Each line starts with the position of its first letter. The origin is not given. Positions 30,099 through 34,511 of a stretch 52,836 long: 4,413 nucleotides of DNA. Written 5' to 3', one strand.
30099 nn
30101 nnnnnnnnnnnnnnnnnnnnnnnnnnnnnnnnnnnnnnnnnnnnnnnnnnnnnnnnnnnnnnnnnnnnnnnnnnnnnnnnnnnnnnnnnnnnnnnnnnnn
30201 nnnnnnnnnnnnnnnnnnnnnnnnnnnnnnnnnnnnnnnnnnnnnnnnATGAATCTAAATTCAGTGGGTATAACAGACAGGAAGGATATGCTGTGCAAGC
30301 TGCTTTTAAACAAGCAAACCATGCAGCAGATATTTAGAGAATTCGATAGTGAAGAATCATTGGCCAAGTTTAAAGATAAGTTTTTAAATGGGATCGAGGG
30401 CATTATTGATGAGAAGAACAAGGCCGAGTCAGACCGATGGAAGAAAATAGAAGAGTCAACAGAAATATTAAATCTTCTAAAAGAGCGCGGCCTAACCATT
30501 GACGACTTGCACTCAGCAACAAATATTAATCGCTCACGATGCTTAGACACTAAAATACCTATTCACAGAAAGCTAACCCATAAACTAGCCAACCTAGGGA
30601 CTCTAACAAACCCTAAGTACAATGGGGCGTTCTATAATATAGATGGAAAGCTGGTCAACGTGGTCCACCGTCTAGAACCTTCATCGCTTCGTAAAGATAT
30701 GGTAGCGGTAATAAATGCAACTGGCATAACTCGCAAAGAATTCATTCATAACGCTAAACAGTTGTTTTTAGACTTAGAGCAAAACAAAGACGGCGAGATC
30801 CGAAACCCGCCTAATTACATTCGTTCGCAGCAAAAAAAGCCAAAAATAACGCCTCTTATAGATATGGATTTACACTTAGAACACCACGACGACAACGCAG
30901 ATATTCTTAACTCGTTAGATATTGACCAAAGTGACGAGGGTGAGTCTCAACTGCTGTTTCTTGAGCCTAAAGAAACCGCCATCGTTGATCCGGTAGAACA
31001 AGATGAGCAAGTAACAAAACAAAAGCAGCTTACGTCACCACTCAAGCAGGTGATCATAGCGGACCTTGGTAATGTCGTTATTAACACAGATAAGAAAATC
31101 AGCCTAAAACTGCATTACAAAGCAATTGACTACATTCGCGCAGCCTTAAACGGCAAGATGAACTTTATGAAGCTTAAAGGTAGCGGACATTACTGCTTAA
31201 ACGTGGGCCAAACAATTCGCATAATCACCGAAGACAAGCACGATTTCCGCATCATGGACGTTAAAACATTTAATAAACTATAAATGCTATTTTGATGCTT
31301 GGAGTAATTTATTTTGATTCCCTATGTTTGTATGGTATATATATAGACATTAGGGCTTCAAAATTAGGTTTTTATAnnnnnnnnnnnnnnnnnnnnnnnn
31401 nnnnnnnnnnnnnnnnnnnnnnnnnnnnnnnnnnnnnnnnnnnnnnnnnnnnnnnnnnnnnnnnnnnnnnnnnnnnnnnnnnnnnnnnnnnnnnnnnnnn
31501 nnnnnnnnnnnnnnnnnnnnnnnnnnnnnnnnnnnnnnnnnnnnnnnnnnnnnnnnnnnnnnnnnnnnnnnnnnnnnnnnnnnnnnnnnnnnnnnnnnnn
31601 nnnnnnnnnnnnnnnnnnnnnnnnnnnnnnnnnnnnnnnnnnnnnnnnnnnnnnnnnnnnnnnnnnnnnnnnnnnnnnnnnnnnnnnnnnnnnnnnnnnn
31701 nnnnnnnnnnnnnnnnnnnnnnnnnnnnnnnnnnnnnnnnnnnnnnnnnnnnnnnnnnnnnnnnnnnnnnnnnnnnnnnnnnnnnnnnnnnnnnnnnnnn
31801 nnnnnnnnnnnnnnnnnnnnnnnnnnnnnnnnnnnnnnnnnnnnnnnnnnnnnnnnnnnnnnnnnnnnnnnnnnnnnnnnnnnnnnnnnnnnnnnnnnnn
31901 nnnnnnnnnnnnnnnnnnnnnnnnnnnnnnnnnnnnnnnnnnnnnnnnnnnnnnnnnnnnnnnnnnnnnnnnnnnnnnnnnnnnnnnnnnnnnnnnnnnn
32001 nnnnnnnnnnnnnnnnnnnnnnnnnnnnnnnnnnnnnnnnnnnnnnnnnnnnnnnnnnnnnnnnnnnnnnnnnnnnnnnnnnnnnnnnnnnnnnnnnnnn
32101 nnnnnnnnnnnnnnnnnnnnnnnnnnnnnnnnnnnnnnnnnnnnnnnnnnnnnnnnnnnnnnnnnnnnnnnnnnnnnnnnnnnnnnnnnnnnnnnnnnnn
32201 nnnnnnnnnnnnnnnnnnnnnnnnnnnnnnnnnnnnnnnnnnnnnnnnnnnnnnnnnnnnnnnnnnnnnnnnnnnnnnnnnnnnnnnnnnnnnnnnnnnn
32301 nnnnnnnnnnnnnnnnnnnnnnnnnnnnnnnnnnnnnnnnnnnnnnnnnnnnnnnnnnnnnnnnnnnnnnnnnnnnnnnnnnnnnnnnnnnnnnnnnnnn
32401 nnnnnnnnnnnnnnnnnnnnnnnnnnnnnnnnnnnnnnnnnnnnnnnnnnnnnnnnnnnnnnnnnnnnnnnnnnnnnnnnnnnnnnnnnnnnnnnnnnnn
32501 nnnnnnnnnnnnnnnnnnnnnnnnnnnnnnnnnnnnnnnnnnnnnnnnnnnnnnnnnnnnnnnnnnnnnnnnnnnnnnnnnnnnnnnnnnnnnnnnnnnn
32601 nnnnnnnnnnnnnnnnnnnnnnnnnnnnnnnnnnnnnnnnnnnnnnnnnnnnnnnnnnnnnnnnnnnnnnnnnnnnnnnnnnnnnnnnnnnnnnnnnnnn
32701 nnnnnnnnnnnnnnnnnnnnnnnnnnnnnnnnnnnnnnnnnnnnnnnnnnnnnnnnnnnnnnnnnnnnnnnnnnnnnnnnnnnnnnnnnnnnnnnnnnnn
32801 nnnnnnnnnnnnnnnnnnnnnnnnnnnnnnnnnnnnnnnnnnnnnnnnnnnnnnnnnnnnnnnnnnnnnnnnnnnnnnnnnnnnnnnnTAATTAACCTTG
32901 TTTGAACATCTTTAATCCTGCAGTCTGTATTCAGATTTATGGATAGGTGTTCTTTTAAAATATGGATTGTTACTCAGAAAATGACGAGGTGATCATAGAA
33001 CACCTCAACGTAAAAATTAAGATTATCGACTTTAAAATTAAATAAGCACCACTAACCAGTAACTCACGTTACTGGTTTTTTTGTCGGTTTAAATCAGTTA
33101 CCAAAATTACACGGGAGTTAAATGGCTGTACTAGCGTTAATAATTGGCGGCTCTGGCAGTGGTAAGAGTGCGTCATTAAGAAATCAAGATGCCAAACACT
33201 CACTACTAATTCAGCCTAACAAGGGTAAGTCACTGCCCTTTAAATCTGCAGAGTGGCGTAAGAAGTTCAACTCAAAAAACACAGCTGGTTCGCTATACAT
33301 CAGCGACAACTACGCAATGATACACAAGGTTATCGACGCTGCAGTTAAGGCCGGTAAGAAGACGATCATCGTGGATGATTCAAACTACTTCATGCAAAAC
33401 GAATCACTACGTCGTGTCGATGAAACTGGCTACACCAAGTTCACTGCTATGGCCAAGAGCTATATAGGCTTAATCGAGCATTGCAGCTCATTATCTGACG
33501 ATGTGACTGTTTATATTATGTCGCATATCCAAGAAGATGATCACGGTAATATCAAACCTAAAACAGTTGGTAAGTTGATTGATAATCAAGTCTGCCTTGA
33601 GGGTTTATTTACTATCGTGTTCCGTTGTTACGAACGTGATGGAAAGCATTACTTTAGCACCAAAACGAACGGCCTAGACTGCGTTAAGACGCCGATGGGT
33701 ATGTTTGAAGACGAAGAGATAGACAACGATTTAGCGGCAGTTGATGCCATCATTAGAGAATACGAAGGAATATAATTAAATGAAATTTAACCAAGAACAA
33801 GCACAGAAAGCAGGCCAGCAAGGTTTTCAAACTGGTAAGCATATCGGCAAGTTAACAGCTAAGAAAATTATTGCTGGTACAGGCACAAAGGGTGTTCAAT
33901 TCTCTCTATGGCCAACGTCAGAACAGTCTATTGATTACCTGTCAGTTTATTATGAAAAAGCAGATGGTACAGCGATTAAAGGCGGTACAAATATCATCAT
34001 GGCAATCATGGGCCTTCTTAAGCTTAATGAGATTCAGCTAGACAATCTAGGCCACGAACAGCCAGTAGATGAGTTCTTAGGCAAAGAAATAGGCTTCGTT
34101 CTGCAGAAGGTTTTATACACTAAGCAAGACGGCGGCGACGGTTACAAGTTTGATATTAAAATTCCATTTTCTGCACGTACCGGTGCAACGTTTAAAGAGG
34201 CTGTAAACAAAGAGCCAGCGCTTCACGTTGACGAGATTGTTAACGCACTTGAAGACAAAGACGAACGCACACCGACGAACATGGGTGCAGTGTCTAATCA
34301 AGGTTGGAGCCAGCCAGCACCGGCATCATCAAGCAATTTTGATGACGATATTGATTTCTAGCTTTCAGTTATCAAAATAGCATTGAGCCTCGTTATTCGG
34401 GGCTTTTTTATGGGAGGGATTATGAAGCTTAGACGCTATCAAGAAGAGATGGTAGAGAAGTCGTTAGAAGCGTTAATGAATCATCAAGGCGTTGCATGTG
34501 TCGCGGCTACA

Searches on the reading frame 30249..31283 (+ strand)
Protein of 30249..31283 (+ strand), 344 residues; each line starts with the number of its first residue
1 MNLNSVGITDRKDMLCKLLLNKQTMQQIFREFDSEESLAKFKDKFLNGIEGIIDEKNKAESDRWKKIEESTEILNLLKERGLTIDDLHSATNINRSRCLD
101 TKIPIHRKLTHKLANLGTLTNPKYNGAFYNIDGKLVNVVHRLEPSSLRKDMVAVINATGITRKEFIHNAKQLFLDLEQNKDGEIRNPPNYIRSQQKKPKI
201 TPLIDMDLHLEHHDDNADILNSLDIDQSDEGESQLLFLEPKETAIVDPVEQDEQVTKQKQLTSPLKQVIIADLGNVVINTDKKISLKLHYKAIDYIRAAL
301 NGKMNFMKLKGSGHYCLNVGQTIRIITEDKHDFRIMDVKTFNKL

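Call 12: search_protein_families(library=pfam, proteins=[window:30249-31283:+], max_evalue=0.01)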
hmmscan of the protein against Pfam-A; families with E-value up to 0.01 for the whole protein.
window:30249-31283:+ (344 aa): 1 family
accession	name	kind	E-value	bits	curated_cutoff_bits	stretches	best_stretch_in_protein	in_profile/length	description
PF22470.1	Histone_HNS_N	-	3e-07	30.7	24.5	1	15-90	4-78/79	H-NS histone-like proteins, N-terminal domain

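Call 13: find_related_loci(query=window:30249-31283:+, collection=viral_contigs, flank=4000)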
Query window:30249-31283:+ (344 aa) in viral_contigs; peptide patterns used: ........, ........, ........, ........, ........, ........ (x = any residue, [..] = any of these).
4 stretches matched a pattern, but none encodes a relative of the query by tblastn (E <= 1e-3).

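Call 18: find_encoding_contigs(protein=window:30249-31283:+, flank=6000, max_places=10)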
Protein window:30249-31283:+ (344 aa): no gene with exactly this product is on record in the collection.

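Call 19: find_homologous_proteins(query=window:30249-31283:+)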
Query window:30249-31283:+ (344 aa): 2 proteins with E <= 0.001 among 1501 candidates.
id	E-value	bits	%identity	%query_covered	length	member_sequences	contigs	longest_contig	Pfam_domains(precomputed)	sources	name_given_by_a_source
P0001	2.5e-214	728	100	96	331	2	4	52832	PF22470.2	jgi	-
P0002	2.4e-82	295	46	100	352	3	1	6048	-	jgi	-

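Call 21: find_encoding_contigs(protein=P0002, flank=6000, max_places=10)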
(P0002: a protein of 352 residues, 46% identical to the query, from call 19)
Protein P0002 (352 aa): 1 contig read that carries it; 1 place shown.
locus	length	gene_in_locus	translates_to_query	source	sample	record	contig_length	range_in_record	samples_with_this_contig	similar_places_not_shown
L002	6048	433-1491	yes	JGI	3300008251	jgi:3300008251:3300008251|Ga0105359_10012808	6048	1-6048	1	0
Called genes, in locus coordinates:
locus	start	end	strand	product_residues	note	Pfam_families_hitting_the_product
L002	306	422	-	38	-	-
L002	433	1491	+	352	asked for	-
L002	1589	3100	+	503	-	PF07508:Recombinase, PF13408:Zn_ribbon_recom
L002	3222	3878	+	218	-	-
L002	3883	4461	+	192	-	-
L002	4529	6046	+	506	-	?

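Call 55: search_protein_families(library=phrogs, proteins=[window:30249-31283:+], max_evalue=0.001)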
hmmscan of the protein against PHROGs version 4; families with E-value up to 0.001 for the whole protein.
window:30249-31283:+ (344 aa): 1 family
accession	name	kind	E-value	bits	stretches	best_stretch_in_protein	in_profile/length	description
phrog_1525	-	unknown function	2.9e-06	28.5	1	278-343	4-70/75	-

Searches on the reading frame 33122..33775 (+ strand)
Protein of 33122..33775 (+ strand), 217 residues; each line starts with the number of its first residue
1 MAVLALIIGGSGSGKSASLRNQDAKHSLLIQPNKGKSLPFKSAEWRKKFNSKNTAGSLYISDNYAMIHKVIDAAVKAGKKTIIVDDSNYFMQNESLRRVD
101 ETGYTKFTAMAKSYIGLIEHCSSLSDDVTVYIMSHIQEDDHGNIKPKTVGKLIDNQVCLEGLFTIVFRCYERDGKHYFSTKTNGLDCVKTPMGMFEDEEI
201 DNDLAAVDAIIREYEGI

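Call 12: search_protein_families(library=pfam, proteins=[window:33122-33775:+], max_evalue=0.01)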
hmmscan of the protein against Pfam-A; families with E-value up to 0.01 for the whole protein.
window:33122-33775:+ (217 aa): 2 families
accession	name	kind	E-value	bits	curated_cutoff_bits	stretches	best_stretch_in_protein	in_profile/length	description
PF13479.12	AAA_24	-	0.001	19.4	27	1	5-180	5-183/195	AAA domain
PF13671.12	AAA_33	-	0.0029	18.4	27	1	4-89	1-80/143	AAA domain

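Call 55: search_protein_families(library=phrogs, proteins=[window:33122-33775:+], max_evalue=0.001)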
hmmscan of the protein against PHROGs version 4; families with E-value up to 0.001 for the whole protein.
window:33122-33775:+ (217 aa): 2 families
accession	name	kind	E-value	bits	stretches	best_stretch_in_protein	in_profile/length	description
phrog_2872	-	DNA, RNA and nucleotide metabolism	5.2e-82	275.6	1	1-217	1-213/219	Sak4-like ssDNA annealing protein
phrog_124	-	DNA, RNA and nucleotide metabolism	1.9e-06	28.5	1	3-207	44-253/382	Sak4-like ssDNA annealing protein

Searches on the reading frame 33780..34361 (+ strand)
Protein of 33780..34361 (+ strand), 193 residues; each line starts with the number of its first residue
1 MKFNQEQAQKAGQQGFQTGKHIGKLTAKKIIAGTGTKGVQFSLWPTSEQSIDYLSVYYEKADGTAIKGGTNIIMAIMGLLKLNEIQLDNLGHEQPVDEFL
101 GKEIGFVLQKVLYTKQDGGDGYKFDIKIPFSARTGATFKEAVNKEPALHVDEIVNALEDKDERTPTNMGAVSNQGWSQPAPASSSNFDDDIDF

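Call 12: search_protein_families(library=pfam, proteins=[window:33780-34361:+], max_evalue=0.01)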
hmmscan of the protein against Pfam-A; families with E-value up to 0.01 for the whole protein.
window:33780-34361:+ (193 aa): 0 families

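Call 55: search_protein_families(library=phrogs, proteins=[window:33780-34361:+], max_evalue=0.001)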
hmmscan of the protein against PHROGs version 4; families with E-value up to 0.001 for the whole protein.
window:33780-34361:+ (193 aa): 1 family
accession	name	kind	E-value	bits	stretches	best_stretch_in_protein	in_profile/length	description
phrog_743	-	DNA, RNA and nucleotide metabolism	5.1e-35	122.1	1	2-190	6-246/246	single strand DNA binding protein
